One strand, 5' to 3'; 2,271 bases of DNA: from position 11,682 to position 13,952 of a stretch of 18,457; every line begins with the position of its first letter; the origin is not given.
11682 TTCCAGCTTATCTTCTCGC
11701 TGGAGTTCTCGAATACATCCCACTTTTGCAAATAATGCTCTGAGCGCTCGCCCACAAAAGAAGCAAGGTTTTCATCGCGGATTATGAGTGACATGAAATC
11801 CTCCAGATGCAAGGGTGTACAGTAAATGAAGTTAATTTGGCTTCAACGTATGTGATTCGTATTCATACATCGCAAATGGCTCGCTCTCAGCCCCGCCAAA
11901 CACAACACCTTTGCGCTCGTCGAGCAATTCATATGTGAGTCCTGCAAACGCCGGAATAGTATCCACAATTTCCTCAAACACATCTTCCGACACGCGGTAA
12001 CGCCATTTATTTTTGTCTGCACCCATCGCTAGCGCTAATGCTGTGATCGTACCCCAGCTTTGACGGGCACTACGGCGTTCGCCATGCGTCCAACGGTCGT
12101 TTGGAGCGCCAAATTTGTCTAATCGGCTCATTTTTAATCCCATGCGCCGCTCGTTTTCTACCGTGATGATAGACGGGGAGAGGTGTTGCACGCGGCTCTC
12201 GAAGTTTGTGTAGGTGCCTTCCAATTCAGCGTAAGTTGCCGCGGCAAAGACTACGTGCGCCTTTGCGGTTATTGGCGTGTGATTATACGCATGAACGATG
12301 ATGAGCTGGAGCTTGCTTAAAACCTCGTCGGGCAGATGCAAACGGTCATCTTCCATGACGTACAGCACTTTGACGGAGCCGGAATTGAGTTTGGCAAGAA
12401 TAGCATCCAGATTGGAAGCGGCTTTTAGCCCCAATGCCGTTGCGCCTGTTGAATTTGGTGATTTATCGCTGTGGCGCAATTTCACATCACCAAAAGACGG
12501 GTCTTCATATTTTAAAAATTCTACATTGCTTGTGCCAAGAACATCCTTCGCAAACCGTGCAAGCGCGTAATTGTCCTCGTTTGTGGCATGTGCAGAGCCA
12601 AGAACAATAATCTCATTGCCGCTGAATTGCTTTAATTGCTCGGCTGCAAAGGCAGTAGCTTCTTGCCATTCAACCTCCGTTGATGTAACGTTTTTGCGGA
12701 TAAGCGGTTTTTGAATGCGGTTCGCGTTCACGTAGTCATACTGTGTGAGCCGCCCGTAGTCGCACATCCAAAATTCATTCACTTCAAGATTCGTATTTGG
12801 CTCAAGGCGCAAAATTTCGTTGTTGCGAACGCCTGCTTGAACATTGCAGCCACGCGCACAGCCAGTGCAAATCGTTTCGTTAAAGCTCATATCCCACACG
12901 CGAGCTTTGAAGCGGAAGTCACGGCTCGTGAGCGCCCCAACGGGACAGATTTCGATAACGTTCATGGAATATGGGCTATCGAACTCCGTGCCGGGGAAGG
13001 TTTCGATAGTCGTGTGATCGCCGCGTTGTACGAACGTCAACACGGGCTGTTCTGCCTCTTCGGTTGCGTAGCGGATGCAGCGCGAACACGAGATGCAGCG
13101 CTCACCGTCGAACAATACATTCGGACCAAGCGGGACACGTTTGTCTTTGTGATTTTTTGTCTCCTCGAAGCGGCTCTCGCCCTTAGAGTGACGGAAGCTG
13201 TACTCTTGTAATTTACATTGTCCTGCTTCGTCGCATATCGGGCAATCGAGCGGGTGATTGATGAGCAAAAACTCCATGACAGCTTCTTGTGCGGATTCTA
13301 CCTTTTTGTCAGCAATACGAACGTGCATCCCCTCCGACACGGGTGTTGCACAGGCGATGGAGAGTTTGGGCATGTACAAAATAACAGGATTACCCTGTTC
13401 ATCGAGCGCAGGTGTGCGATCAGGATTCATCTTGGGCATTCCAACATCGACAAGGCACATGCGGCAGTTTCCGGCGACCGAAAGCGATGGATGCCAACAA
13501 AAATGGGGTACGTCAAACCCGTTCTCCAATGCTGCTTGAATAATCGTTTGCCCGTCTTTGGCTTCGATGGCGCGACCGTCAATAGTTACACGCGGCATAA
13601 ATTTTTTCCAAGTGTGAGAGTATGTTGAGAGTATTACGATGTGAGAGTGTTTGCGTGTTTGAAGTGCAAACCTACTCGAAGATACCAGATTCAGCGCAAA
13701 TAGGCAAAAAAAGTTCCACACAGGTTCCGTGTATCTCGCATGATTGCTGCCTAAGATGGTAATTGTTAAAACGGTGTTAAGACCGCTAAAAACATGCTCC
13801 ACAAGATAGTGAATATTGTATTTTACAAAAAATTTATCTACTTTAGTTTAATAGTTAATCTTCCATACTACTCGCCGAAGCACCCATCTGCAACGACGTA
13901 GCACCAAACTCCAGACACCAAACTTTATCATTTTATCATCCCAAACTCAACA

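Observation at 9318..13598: Flotillin + DUF2628 membrane-scaffold module inserted between nuoG and nuoH, in the same transcriptional string as Complex I genes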

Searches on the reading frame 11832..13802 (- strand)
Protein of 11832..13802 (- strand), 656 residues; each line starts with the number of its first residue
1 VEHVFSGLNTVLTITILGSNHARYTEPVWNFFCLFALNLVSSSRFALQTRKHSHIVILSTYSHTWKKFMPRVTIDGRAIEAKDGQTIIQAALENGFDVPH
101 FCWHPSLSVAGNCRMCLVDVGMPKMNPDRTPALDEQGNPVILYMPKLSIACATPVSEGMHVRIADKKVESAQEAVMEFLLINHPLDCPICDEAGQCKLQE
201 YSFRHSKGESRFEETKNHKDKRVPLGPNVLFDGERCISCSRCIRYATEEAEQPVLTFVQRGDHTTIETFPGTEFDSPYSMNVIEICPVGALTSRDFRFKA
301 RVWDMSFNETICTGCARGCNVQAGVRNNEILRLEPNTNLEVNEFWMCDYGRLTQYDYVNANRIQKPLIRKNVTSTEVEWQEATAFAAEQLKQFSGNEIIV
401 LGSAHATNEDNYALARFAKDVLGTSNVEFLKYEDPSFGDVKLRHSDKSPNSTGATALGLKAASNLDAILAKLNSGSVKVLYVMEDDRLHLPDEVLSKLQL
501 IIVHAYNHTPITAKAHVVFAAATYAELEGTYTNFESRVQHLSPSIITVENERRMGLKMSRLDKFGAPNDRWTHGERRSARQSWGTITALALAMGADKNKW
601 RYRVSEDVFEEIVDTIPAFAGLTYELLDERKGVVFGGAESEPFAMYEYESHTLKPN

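Call 3: search_protein_families(library=pfam, proteins=[window:11832-13802:-], max_evalue=0.01)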
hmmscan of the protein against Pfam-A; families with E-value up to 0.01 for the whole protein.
window:11832-13802:- (656 aa): 8 families
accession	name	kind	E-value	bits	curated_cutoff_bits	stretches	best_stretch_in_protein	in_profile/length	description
PF22117.2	Fer4_Nqo3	-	6.6e-22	77.9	27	1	226-292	1-67/67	NADH-quinone oxidoreductase subunit 3, ferredoxin-like domain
PF00384.28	Molybdopterin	-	2.8e-16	60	24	2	448-551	230-340/353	Molybdopterin oxidoreductase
PF13510.11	Fer2_4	-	1.3e-15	57.7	22.8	1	71-162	5-78/82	2Fe-2S iron-sulfur cluster binding domain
PF10588.14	NADH-G_4Fe-4S_3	-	3.5e-14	52.5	27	1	173-210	2-39/40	NADH-ubiquinone oxidoreductase-G iron-sulfur binding region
PF00111.32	Fer2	-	3.2e-09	37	21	1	73-155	2-76/77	2Fe-2S iron-sulfur cluster binding domain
PF04879.21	Molybdop_Fe4S4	-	2.5e-08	34.2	22.7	1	305-351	1-47/55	Molybdopterin oxidoreductase Fe4S4 domain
PF22151.2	Fer4_NDSU1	-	8.2e-06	25.7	23.8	1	316-352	12-48/51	NADH-ubiquinone oxidoreductase NDSU1/NuoG-like, 4Fe-4S domain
PF18704.7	Chromo_2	-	0.0098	16.4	25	0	360-388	2-30/68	Chromatin organization modifier domain 2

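Call 11: search_protein_families(library=ncbifam, proteins=[window:11832-13598:-], max_evalue=0.001)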
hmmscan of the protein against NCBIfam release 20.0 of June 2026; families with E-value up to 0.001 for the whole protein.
window:11832-13598:- (588 aa): 17 families
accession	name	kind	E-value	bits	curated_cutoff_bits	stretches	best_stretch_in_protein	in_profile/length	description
TIGR01973.1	NuoG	equivalog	3.8e-136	455.4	470.05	2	4-361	1-336/606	NADH-quinone oxidoreductase subunit NuoG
NF005895.0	PRK07860.1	equivalog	5.3e-104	348.9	802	2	3-361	19-358/811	NADH-quinone oxidoreductase subunit G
TIGR01591.1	Fdh-alpha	equivalog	4.8e-41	140.6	666.25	3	242-360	1-123/672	formate dehydrogenase subunit alpha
NF006305.0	PRK08493.1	equivalog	4.9e-39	134.1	591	3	81-201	58-176/819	NADH-quinone oxidoreductase subunit G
NF040763.1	FeFe_hydrog_A6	exception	5.8e-39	133.9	765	1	4-236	3-216/571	NADH-dependent [FeFe] hydrogenase, group A6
NF005745.0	PRK07569.1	equivalog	5.6e-27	94.6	333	2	76-226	57-210/238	bidirectional hydrogenase complex protein HoxU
NF040762.1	Hydr_FeFe_Clost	exception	6.3e-21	74.6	900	1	4-226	3-207/572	ferredoxin hydrogenase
NF047855.1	AssmNtatRedNasC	equivalog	6.7e-18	64.3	1100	1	239-360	20-147/708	assimilatory nitrate reductase catalytic subunit NasC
NF009454.0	PRK12814.1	equivalog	7.3e-16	57.6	916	1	4-52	6-54/657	putative NADPH-dependent glutamate synthase small subunit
NF041323.1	Nitr_red_NasA_Halo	equivalog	3.1e-15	55.7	1000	1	247-358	3-118/673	assimilatory nitrate reductase NasA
NF010055.0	PRK13532.1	equivalog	4.5e-09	35.1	904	1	235-359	38-173/830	nitrate reductase catalytic subunit NapA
TIGR01706.1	NAPA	equivalog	1.1e-07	30.6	930.55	1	235-359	38-173/830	periplasmic nitrate reductase subunit alpha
NF012032.0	PRK15488.1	equivalog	9.6e-07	27.2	694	1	239-351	43-160/759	thiosulfate reductase PhsA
TIGR01701.1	Fdhalpha-like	subfamily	8.5e-06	24.2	582.15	1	278-359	78-165/744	FdhF/YdeP family oxidoreductase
TIGR02512.1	FeFe_hydrog_A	subfamily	0.00021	20.3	405.95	1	161-227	2-71/375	[FeFe] hydrogenase, group A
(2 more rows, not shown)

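Call 20: find_related_loci(query=window:11832-13598:-, collection=genome_contigs, flank=8000)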
Query window:11832-13598:- (588 aa) in genome_contigs; peptide patterns used: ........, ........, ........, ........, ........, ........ (x = any residue, [..] = any of these).
49 stretches matched a pattern; 28 encode a relative of the query (tblastn E <= 1e-3); 28 distinct loci.
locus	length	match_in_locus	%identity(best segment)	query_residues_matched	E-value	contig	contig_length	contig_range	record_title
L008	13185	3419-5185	65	1-587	0e+0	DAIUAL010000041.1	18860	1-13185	MAG TPA_asm: Candidatus Kapaibacterium sp. isolate CTOTU1227 NODE_1774_length_18860_cov_6.558894, whole genome shotgun s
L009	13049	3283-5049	60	1-587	0e+0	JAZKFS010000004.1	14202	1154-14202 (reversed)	MAG: Bacteroidota bacterium isolate DC_RB_04_SPN110320-bin013 DCRB04SPN_B013_0_000000000004, whole genome shotgun sequen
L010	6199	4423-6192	58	1-588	0e+0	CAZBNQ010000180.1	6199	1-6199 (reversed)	MAG TPA_asm: uncultured Hyphomicrobiales bacterium isolate SRP216815_co1_235 genome assembly, contig: NODE_18283_length_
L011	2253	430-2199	57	1-588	0e+0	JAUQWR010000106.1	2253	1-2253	MAG: Candidatus Kapaibacterium sp. isolate BIN8 contig_46020, whole genome shotgun sequence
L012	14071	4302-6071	57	1-588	0e+0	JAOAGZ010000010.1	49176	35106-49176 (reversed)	MAG: Ignavibacteria bacterium isolate SKW44 NODE_10_length_49176_cov_5.774582, whole genome shotgun sequence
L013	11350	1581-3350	57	1-588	0e+0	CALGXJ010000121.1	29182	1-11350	MAG: Candidatus Kapabacteria bacterium isolate R1_Bin_METABAT__289_1 genome assembly, contig: c_000001737051, whole geno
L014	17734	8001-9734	55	1-588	0e+0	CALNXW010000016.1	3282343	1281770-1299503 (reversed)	MAG: uncultured bacterium isolate LOGT_bin.0142 genome assembly, contig: contig_9981, whole genome shotgun sequence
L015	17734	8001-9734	54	1-588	0e+0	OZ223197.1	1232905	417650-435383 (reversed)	MAG: Candidatus Kapaibacterium sp. isolate 09316a08-0405-4927-8c64-54324f316411 genome assembly, chromosome: 1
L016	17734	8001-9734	55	1-588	0e+0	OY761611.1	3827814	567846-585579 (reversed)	MAG: Candidatus Kapabacteria bacterium isolate 963550f5-4d88-4eb0-99f7-25ebda648600 genome assembly, chromosome: 1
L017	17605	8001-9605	53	1-559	0e+0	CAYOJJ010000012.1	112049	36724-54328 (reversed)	MAG TPA_asm: uncultured Alphaproteobacteria bacterium isolate SRP262948_co1_66 genome assembly, contig: NODE_183_length_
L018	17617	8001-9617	50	1-556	0e+0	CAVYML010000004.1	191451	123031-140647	MAG: Ignavibacteriota bacterium isolate MFD01231.bin.1.4 genome assembly, contig: contig_12175, whole genome shotgun seq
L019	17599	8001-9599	52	1-559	0e+0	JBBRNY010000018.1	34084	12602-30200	MAG: Candidatus Kapaibacterium sp. isolate La1_metabat2.223 LA1C_B2.223_k141_3547409L_34084_cov_10.0000, whole genome sh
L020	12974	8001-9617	49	1-556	1e-178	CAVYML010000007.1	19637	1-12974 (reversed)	MAG: Ignavibacteriota bacterium isolate MFD01231.bin.1.4 genome assembly, contig: contig_30940, whole genome shotgun seq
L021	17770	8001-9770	57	1-588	0e+0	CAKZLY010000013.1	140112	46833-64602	MAG TPA_asm: uncultured Ignavibacteria bacterium isolate SRR5214706_bin.14_CONCOCT_v1.1_MAG genome assembly, contig: ERZ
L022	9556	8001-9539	50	1-527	1e-177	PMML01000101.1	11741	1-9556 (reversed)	MAG: Ignavibacteriae bacterium isolate fen_1254 73.20100900_E1D.45_contig_4760, whole genome shotgun sequence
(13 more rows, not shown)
